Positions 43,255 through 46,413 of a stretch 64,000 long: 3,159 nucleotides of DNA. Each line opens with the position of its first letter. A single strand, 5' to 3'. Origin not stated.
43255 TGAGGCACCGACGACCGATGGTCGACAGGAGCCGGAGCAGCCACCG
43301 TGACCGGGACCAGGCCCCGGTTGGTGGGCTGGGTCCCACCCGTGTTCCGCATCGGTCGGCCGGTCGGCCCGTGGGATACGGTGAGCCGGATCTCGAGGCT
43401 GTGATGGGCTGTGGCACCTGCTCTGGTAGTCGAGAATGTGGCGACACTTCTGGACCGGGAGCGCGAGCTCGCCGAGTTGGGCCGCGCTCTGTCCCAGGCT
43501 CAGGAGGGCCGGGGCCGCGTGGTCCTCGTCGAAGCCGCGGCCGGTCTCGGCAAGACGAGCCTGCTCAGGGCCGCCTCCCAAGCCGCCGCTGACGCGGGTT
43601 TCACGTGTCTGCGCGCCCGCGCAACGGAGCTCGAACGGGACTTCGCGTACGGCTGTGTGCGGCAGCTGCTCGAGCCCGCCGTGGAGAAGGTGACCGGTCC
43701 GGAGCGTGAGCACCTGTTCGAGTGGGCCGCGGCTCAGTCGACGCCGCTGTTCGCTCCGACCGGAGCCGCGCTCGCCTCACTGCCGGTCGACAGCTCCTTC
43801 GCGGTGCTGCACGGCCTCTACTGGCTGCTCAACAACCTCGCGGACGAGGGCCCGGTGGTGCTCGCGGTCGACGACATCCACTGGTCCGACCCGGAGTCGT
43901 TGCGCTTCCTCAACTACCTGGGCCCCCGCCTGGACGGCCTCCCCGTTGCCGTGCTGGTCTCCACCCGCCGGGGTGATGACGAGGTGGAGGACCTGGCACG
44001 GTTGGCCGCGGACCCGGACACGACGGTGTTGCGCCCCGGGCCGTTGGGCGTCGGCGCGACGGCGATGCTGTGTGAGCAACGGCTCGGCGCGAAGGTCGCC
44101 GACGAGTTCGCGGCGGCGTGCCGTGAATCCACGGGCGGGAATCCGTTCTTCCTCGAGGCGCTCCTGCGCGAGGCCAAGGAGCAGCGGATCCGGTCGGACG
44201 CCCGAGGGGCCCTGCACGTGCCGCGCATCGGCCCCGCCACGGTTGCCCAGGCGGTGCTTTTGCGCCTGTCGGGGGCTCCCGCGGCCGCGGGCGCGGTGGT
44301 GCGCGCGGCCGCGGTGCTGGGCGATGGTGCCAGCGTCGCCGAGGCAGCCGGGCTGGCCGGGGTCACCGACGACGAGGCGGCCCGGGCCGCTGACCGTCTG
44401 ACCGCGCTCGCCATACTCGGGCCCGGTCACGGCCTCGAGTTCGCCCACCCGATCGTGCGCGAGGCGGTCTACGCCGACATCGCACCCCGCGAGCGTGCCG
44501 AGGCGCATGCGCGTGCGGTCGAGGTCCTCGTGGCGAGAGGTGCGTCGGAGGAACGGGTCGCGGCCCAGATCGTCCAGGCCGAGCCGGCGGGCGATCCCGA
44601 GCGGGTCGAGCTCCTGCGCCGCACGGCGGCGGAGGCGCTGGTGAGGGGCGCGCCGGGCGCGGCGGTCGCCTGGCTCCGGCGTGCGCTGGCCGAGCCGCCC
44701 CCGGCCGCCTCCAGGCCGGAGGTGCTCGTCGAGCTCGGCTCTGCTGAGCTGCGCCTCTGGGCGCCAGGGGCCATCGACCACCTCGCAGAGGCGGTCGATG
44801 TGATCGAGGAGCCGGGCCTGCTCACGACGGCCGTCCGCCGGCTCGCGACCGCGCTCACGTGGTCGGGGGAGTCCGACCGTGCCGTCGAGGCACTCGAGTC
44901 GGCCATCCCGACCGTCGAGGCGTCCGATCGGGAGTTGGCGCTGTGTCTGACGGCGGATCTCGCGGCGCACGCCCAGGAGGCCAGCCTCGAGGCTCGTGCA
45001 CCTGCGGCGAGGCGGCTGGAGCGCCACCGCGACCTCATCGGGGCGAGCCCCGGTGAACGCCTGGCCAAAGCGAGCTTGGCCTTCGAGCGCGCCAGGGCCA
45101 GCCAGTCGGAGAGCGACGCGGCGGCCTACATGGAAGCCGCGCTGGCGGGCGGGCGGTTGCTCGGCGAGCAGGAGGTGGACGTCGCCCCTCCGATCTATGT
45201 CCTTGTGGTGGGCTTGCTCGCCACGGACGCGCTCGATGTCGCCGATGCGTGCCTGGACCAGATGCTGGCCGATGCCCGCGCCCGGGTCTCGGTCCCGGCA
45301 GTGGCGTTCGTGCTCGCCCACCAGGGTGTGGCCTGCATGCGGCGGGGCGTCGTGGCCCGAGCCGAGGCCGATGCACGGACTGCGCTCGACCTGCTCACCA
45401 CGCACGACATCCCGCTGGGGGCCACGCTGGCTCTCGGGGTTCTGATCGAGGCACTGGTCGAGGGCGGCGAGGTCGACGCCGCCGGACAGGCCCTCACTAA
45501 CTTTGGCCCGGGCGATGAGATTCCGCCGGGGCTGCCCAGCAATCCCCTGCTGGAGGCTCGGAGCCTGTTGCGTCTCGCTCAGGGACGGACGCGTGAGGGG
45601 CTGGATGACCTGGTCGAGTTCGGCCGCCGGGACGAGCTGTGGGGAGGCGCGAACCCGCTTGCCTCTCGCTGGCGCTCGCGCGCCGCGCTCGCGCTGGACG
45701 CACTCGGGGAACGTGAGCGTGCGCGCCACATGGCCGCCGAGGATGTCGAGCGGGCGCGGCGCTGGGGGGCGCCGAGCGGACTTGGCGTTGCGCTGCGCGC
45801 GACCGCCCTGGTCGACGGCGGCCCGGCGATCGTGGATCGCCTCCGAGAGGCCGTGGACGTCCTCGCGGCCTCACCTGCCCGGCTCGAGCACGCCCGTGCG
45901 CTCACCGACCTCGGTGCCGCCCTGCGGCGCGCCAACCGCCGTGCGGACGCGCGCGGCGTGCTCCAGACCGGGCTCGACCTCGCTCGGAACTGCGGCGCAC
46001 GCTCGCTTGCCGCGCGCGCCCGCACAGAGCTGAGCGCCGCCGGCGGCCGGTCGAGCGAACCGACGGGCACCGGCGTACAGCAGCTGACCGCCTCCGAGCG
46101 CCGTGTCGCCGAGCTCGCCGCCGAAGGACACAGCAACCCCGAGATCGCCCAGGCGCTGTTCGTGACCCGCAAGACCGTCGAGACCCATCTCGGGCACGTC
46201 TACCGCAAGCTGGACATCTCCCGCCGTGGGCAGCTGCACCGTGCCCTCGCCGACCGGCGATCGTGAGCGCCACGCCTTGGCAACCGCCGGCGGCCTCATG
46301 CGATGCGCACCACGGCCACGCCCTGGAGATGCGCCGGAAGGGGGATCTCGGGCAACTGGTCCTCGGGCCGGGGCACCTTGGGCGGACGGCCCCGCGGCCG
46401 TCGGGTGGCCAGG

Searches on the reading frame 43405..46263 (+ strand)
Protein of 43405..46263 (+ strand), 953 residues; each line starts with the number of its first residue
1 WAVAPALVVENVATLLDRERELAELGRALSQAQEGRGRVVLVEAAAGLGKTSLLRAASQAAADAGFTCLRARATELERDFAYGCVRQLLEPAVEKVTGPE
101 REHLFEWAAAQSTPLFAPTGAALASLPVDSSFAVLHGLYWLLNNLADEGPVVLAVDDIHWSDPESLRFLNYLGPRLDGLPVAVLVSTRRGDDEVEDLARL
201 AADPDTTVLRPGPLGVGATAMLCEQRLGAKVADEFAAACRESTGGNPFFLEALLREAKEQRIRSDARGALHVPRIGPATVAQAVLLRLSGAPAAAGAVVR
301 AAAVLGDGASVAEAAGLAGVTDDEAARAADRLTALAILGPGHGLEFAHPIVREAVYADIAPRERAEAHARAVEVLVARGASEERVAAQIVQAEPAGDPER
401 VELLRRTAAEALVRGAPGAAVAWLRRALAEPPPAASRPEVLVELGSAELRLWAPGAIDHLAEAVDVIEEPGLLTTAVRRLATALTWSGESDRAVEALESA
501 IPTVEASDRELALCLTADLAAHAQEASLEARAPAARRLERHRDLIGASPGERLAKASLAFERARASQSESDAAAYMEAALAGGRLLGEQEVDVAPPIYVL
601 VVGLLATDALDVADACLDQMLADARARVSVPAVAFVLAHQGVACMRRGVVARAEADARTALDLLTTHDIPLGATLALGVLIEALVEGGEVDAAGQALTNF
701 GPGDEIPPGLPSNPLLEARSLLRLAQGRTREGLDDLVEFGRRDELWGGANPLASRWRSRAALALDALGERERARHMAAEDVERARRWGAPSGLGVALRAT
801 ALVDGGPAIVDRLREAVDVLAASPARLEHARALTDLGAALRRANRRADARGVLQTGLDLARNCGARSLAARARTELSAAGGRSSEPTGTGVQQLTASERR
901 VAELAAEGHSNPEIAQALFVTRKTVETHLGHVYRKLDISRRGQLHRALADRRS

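Call 28: search_protein_families(library=pfam, proteins=[window:43405-46263:+], max_evalue=0.001)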
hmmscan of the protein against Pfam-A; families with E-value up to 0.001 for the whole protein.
window:43405-46263:+ (953 aa): 6 families
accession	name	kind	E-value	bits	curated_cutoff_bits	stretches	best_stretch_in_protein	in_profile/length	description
PF13191.12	AAA_16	-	1.7e-19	71.4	32.6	1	17-181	4-164/167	AAA ATPase domain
PF00196.25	GerE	-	4.9e-13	48.9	23.5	1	893-945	2-54/57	Bacterial regulatory proteins, luxR family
PF25199.1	nSTAND_NTPase5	-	5.5e-05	23.5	34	1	23-70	26-75/145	Novel STAND NTPase 5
PF08281.18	Sigma70_r4_2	-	0.00045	20.2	25.7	0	892-936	9-54/54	Sigma-70, region 4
PF13384.12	HTH_23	-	0.0006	20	24.6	0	900-925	9-34/50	Homeodomain-like domain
PF13401.12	AAA_22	-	0.00096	19.9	27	0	37-172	5-107/130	AAA domain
